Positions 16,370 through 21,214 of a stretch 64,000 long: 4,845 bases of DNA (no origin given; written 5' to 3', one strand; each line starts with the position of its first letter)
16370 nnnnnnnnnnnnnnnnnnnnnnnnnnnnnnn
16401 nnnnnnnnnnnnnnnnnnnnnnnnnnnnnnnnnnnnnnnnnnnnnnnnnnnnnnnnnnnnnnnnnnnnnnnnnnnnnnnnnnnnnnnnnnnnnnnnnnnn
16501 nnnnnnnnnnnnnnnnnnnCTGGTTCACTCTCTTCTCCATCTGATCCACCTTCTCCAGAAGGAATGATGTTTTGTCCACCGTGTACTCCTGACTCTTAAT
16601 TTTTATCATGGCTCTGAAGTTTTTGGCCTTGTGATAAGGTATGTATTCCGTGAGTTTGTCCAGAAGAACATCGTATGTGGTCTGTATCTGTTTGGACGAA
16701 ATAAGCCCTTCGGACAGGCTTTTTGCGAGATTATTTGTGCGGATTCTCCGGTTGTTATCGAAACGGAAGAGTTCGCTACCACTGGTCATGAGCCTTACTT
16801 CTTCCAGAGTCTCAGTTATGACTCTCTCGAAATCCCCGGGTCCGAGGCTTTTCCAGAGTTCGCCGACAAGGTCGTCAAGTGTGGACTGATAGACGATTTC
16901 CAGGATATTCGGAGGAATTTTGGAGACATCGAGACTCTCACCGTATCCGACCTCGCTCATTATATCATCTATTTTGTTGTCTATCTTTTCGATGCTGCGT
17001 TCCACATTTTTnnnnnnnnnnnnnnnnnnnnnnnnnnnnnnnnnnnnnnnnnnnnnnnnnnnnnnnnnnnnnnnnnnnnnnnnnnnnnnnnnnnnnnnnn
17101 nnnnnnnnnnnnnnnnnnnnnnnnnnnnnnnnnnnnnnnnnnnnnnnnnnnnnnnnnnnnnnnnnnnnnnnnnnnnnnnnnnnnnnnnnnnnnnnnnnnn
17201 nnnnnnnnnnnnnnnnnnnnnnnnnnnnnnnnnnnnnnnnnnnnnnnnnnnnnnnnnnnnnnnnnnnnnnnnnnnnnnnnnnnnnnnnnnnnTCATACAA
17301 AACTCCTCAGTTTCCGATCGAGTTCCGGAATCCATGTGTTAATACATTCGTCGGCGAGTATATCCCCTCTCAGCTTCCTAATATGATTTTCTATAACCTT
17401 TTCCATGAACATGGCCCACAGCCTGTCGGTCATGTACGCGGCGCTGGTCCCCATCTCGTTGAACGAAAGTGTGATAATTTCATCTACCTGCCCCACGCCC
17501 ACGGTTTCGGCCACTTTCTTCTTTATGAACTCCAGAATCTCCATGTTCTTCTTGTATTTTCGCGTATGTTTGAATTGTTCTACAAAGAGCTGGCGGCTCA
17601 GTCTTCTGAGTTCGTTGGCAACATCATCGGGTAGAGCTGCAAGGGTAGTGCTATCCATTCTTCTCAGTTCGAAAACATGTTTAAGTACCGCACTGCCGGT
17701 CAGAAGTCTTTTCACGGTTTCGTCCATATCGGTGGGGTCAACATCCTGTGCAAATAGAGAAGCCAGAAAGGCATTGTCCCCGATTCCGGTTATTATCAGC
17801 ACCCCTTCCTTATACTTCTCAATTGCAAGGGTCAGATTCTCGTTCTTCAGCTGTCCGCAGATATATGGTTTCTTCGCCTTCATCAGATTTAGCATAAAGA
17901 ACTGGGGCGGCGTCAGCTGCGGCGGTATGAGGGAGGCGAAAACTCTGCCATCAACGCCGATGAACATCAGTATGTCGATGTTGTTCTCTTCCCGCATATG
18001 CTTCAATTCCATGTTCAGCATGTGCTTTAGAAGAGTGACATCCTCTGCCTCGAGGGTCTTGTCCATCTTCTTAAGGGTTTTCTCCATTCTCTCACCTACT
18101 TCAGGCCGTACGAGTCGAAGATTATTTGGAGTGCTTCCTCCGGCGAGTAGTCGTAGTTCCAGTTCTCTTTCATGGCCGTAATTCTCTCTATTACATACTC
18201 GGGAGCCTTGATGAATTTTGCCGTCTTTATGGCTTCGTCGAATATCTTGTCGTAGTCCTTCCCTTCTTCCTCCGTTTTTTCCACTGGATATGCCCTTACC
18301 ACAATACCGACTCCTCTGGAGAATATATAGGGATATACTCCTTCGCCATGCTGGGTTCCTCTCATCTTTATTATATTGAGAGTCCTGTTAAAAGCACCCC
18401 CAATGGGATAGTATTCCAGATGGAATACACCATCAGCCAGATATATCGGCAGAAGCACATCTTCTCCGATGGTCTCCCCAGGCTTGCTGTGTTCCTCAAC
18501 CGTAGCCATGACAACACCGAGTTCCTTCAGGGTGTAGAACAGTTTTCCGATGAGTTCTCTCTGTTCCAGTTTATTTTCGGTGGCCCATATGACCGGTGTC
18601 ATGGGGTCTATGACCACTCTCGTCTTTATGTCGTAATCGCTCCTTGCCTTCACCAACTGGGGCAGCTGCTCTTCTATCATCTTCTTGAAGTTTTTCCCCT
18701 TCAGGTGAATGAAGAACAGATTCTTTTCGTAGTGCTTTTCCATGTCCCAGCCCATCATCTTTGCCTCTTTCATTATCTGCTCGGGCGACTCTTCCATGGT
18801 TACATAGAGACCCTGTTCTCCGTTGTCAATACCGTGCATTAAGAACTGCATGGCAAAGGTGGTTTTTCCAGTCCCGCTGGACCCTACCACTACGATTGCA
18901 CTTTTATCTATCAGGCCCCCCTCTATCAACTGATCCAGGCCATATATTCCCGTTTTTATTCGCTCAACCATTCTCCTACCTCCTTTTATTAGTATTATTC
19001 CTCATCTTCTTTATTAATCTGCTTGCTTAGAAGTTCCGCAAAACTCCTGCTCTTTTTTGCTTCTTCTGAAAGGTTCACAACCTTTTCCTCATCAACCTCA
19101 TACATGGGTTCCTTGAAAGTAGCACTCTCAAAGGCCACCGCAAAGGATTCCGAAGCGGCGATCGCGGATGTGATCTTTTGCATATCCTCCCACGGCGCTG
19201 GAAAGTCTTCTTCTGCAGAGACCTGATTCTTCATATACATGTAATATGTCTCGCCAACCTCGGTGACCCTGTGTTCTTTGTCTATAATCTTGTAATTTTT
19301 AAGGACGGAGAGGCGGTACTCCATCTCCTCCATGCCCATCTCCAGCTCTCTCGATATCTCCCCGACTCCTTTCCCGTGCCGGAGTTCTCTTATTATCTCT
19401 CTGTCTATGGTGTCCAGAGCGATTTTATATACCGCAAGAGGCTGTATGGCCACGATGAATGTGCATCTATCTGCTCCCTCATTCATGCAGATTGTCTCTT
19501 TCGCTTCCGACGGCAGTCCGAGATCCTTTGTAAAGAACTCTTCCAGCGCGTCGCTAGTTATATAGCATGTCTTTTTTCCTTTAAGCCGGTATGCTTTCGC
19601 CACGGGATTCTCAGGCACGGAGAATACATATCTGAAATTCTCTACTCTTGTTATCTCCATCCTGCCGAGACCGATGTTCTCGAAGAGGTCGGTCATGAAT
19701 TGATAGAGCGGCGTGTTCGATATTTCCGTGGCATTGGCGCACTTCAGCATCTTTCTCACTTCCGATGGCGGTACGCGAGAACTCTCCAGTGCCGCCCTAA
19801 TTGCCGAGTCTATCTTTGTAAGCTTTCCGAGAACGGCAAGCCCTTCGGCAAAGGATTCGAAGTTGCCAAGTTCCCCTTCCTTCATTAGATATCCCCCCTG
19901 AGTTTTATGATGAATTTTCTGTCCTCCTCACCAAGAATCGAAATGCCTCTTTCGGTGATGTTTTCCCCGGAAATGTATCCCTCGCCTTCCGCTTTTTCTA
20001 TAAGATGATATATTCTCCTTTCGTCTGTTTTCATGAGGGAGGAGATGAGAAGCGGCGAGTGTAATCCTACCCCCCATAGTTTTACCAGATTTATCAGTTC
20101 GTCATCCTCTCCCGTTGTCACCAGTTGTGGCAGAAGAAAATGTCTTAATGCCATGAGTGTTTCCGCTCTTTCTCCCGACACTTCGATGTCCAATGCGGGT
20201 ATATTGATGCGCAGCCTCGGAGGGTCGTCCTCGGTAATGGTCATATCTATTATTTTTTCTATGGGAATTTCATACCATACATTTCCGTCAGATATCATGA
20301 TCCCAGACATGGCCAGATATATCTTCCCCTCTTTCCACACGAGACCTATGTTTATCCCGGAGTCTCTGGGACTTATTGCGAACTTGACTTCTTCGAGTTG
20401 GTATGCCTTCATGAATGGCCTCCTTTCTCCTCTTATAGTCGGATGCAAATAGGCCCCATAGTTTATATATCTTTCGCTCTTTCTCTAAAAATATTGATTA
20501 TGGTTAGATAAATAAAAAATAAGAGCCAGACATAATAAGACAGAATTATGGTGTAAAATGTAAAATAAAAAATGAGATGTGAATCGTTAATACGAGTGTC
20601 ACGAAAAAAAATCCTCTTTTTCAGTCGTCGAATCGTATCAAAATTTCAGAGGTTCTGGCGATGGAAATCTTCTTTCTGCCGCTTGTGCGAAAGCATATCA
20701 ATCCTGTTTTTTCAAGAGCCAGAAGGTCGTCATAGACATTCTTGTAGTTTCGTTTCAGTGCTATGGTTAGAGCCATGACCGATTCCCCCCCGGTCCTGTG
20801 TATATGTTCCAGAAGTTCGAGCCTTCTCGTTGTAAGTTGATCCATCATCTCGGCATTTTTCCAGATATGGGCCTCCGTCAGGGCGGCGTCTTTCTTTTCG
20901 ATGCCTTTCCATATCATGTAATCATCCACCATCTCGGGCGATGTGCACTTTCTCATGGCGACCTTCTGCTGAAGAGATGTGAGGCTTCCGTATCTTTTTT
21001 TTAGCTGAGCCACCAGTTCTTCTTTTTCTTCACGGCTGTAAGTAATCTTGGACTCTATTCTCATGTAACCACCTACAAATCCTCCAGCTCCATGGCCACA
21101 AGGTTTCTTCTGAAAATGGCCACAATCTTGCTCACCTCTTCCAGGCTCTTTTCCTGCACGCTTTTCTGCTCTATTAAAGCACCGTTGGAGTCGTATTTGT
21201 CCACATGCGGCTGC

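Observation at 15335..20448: Five-gene operon combining a KaiC-like ATPase, Roadblock/LC7, V4R-HTH and a 666-aa coiled-coil/Lys-rich/winged-helix protein: candidate uncharacterised signalling or nucleoid-associated module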

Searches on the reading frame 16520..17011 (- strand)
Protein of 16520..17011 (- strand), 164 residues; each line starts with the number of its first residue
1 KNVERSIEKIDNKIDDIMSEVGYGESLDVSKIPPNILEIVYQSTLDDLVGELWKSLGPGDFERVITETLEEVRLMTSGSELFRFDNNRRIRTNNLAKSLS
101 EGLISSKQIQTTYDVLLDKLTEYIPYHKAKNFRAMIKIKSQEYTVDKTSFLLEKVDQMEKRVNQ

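Call 41: predict_structure(alignment_id=A6)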
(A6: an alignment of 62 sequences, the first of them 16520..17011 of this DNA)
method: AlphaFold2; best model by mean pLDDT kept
length: 164 residues; sequences in the alignment: 62
mean_pLDDT: 86.1   pTM: 0.73
mean pLDDT of the five models: 86.1, 84.6, 82.9, 79.7, 76.9
residues with pLDDT >= 90: 88; 70-90: 62; 50-70: 13; < 50: 1
segments of 3 or more residues with pLDDT < 50: none
pLDDT, mean of each block of 10 residues (from residue 1): 72 68 66 93 93 90 93 81 90 90 90 92 84 87 91 95 91
secondary structure, 60 per line:
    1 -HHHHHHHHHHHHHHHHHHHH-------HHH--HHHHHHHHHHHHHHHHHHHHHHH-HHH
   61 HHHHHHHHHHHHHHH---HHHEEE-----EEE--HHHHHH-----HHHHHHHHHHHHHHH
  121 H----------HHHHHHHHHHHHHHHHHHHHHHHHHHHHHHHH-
elements in order: H2-21 H34-56 H58-75 E82-84 E90-92 H95-100 H106-121 H132-163

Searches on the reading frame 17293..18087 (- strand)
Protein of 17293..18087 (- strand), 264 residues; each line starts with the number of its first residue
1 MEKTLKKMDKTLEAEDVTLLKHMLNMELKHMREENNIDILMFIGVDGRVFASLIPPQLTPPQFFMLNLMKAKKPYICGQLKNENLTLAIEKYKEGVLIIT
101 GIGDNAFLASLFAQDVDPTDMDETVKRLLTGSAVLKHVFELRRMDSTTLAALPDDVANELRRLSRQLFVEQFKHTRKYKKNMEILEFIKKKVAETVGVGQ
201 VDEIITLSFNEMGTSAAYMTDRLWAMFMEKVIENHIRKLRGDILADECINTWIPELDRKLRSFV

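Call 3: search_protein_families(library=pfam, proteins=[window:17293-18087:-], max_evalue=0.1)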
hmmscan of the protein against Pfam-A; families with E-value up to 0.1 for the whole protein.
window:17293-18087:- (264 aa): 1 family
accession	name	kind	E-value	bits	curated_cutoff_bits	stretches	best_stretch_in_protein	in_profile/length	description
PF04937.20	DUF659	-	0.034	14.3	34.7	1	166-253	60-146/152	Protein of unknown function (DUF 659)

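Call 4: search_protein_families(library=ncbifam, proteins=[window:17293-18087:-], max_evalue=0.1)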
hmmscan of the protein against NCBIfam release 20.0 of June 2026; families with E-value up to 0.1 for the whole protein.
window:17293-18087:- (264 aa): 0 families

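Call 22: search_solved_structures(query=A2, max_evalue=10, show_alignments=2)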
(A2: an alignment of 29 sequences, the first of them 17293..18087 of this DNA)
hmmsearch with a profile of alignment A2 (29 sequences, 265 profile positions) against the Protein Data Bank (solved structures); distinct sequences matched with E-value up to 10: 3.
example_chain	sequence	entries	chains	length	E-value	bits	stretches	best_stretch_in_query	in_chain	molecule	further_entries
8iuf_A5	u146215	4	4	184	0.13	14.5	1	176-234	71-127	NDUFA5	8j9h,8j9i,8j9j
7f8m_A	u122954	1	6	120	0.16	14.2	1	39-119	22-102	Robl_LC7 domain-containing protein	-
4yin_A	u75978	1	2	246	0.5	12.6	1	83-135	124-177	Beta-lactamase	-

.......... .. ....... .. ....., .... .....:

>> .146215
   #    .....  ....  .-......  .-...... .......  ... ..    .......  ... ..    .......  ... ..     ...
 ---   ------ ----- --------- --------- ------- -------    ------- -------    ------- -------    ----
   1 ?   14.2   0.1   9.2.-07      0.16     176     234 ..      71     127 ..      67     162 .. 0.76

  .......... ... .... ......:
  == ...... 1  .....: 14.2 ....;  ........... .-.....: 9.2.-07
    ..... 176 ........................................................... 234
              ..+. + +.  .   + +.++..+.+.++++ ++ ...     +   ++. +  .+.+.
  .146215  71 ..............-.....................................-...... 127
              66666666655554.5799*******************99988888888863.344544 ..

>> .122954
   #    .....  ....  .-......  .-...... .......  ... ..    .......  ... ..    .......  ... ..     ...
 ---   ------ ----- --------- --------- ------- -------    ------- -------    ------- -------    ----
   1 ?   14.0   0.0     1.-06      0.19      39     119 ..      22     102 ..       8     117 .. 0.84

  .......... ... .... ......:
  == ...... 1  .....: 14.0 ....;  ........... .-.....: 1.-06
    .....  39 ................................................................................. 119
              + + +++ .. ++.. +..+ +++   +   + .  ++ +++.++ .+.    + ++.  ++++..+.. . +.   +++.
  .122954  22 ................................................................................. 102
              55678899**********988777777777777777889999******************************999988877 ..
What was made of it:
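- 17293..18087 (-): g4: Roadblock/LC7-like N-terminal half + conserved unknown C-terminal half (~140 aa). Profile vs PDB 7f8m Robl_LC7 E=0.16 (call 22).
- On Roadblock/LC7 (PF03259), for g4: Profile vs PDB 7f8m E=0.16 (call 22).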

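Call 25: search_protein_families(library=pfam, alignment_id=A2, max_evalue=1)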
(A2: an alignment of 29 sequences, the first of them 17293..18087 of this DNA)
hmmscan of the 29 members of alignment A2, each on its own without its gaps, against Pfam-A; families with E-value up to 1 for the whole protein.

A. member 1, window:17293-18087:- (264 aa): 2 families
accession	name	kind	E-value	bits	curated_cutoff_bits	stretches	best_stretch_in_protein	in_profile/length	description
PF04937.20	DUF659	-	0.034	14.3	34.7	1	166-253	60-146/152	Protein of unknown function (DUF 659)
PF23889.1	DUF7241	-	0.16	12.5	27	1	90-125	22-57/70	Domain of unknown function (DUF7241)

B. families by the number of members that match (of 29 scanned): 41 families (the first 25 are shown)
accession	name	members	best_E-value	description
PF04748.18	Polysacc_deac_2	3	0.02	Divergent polysaccharide deacetylase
PF18488.6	WYL_3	3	0.063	WYL domain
PF03259.23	Robl_LC7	2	0.0093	Roadblock/LC7 domain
PF03836.20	RasGAP_C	2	0.01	RasGAP C-terminus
PF25240.1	PUB2_N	2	0.088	PUB2-like, N-terminal domain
PF21065.3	Reovirus_L2_MT1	2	0.22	Reovirus core-spike protein lambda-2 (L2), methyltransferase-1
PF22080.2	Dark_CARD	1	0.018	Dark, CARD domain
PF12320.13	SbcD_C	1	0.02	Type 5 capsule protein repressor C-terminal domain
PF25161.1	Menorin_C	1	0.027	Menorin C-terminal domain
PF14633.12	SH2_2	1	0.031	SH2 domain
PF04937.20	DUF659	1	0.034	Protein of unknown function (DUF 659)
PF14970.11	TEDC1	1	0.034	Tubulin epsilon and delta complex protein 1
PF11348.13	DUF3150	1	0.036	Protein of unknown function (DUF3150)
PF02826.25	2-Hacid_dh_C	1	0.041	D-isomer specific 2-hydroxyacid dehydrogenase, NAD binding domain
PF17427.7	Phi29_Phage_SSB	1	0.041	Phage Single-stranded DNA-binding protein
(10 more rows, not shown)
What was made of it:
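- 17293..18087 (-): Pfam Robl_LC7 in 2/29 orthologues (call 25).
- On Roadblock/LC7 (PF03259), for g4: 2/29 orthologues hit, best E=0.009 (call 25).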

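Call 51: find_homologous_proteins(query=A2, max_evalue=0.001)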
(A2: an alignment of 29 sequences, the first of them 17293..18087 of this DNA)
Query A2 (29 sequences) (264 aa, profile of the alignment): 185 proteins with E <= 0.001 among 8000 candidates; the best 120 are listed.
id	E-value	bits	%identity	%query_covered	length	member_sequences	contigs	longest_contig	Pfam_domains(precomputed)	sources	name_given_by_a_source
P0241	1.1e-124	433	57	100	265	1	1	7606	-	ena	-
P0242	1.1e-124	433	59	99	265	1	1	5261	-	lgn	-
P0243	1.4e-124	432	89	100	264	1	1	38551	-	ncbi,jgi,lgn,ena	-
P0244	1.7e-123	429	88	100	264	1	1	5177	-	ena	-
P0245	2.1e-123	429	56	98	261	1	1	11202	-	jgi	jgi:predicted regulator of Ras-like GTPase activity (Roadblock/LC7/MglB family)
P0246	4.1e-123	428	86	100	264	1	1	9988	-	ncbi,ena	-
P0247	6.3e-123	427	48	98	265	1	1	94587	-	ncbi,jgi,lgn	-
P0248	8.0e-123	427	54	98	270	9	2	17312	-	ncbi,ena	-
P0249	1.0e-122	426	97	100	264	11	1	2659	-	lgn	-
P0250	1.1e-122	426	54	98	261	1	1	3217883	-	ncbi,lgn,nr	ncbi:MAG: hypothetical protein JSV56_11825 [Methanomassiliicoccales archaeon]|nr:MAG: hypothetical p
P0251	1.9e-122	426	56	98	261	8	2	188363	PF27410.1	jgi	jgi:hypothetical protein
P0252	8.3e-122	423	55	98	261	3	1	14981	-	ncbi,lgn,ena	-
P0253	1.1e-121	423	56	98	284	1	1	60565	-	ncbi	-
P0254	1.1e-121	423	45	98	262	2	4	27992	-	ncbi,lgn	-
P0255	1.5e-121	423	89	100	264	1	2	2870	-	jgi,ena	-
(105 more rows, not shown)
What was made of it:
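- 17293..18087 (-): JGI names three orthologues Roadblock/LC7/MglB (call 51).
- On Roadblock/LC7 (PF03259), for g4: JGI labels three orthologues Roadblock/LC7/MglB (call 51).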

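Call 55: search_protein_families(library=padloc, proteins=[window:17293-18087:-], max_evalue=0.01)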
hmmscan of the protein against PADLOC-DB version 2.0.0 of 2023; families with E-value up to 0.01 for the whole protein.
window:17293-18087:- (264 aa): 0 families

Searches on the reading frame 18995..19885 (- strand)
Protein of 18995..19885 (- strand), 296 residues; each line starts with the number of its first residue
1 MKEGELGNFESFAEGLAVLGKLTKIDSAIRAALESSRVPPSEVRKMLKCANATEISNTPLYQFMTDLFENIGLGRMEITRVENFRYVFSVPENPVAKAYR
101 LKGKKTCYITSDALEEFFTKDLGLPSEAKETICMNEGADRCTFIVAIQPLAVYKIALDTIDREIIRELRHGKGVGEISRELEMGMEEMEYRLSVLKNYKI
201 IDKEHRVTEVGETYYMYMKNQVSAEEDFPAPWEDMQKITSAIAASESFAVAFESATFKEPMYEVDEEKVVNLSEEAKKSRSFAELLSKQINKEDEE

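Call 3: search_protein_families(library=pfam, proteins=[window:18995-19885:-], max_evalue=0.1)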
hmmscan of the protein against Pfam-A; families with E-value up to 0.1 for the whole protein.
window:18995-19885:- (296 aa): 3 families
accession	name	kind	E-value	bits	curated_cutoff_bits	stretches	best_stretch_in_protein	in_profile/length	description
PF02830.23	V4R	-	1.9e-08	34.7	31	1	87-145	2-60/62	V4R domain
PF24409.1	wHTH-PRTase_assc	-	0.00095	19.6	27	1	176-230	16-70/83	wHTH-PRTase associated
PF18546.6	MetOD1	-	0.02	15.4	23.8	1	60-145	60-141/142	Methanogen output domain 1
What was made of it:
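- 18995..19885 (-): g2: V4R domain (three invariant Cys) + wHTH + three 'SFAE' motifs. PF02830 34.7 bits against a cutoff of 31 (call 3).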

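Call 4: search_protein_families(library=ncbifam, proteins=[window:18995-19885:-], max_evalue=0.1)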
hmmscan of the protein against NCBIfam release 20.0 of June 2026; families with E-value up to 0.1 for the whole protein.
window:18995-19885:- (296 aa): 2 families
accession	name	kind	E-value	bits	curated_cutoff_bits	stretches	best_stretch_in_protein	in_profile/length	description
NF053755.1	MsvR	equivalog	1.7e-07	31.2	220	1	60-145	153-236/236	transcriptional factor MsvR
NF033789.1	repress_SdpR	subfamily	0.004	17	100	1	153-208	2-58/79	autorepressor SdpR family transcription factor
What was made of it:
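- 18995..19885 (-): MsvR V4R region 1.7e-7 (call 4).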

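Call 55: search_protein_families(library=padloc, proteins=[window:18995-19885:-], max_evalue=0.01)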
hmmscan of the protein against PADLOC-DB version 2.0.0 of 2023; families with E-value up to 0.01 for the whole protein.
window:18995-19885:- (296 aa): 3 families
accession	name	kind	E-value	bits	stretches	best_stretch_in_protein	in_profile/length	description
PDLC01848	CARF3--CARF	-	6.2e-07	27.3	1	155-215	133-193/197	-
PDLC01438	Csa3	-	0.00032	18.8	1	148-251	137-209/305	"CAS-I,CAS-II,CAS-III,CAS-IV,CAS-V,CAS-VI; associated_signaling"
PDLC02933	PRTase_III-A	-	0.005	14.4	1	172-222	297-345/368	-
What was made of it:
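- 18995..19885 (-): Csa3/CARF-type wHTH 6e-7 at residues 155-215 (call 55).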

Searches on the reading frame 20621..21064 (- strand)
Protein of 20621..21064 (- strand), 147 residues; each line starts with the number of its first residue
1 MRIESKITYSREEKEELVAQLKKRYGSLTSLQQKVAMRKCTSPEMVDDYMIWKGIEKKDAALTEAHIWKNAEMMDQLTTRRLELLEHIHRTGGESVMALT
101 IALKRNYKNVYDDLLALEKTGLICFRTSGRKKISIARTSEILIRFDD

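Call 3: search_protein_families(library=pfam, proteins=[window:20621-21064:-], max_evalue=0.1)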
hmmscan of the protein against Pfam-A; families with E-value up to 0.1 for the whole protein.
window:20621-21064:- (147 aa): 4 families
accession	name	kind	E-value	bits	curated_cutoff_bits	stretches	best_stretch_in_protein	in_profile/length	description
PF25212.1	HVO_A0114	-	8.4e-16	58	27.6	1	71-135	14-78/84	HVO_A0114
PF18121.7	TFA2_Winged_2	-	0.027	14.6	26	0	83-127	5-46/60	TFA2 Winged helix domain 2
PF10186.14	ATG14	-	0.054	13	33.2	1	4-67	89-150/347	Vacuolar sorting 38 and autophagy-related subunit 14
PF13864.11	Enkurin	-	0.081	13.9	23.6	0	8-41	31-64/92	Calmodulin-binding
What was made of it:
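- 20621..21064 (-): up1: HVO_A0114-type wHTH protein; frequent upstream neighbour; followed by a T8 run. PF25212 8e-16 (call 3).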

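Call 4: search_protein_families(library=ncbifam, proteins=[window:20621-21064:-], max_evalue=0.1)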
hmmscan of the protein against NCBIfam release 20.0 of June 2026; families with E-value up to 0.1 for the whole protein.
window:20621-21064:- (147 aa): 4 families
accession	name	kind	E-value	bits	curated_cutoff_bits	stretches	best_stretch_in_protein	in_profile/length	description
NF033788.1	HTH_metalloreg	subfamily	0.01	15.7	55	1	80-133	12-65/77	metalloregulator ArsR/SmtB family transcription factor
TIGR01884.1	cas_HTH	subfamily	0.029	13.8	60.2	1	73-127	136-190/202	CRISPR-associated CARF protein Csa3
TIGR00637.1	ModE_repress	subfamily_domain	0.034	14.2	98.5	0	79-119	4-42/100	ModE molybdate transport repressor domain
NF007339.0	PRK09834.1-1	equivalog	0.041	13.2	299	1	79-139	24-83/271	DNA-binding transcriptional regulator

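Call 55: search_protein_families(library=padloc, proteins=[window:20621-21064:-], max_evalue=0.01)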
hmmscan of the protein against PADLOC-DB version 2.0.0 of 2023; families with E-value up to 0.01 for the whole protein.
window:20621-21064:- (147 aa): 3 families
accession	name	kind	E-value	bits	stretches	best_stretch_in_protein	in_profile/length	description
PDLC01850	CARF3--CARF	-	0.00033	18.6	1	72-136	138-201/209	-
PDLC01268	CasR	-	0.00095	17.2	1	72-134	120-175/179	"CAS-I,CAS-II,CAS-III,CAS-IV,CAS-V,CAS-VI; associated_signaling"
PDLC01044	Csa3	-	0.0041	15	1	73-136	130-187/194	Type I-A associated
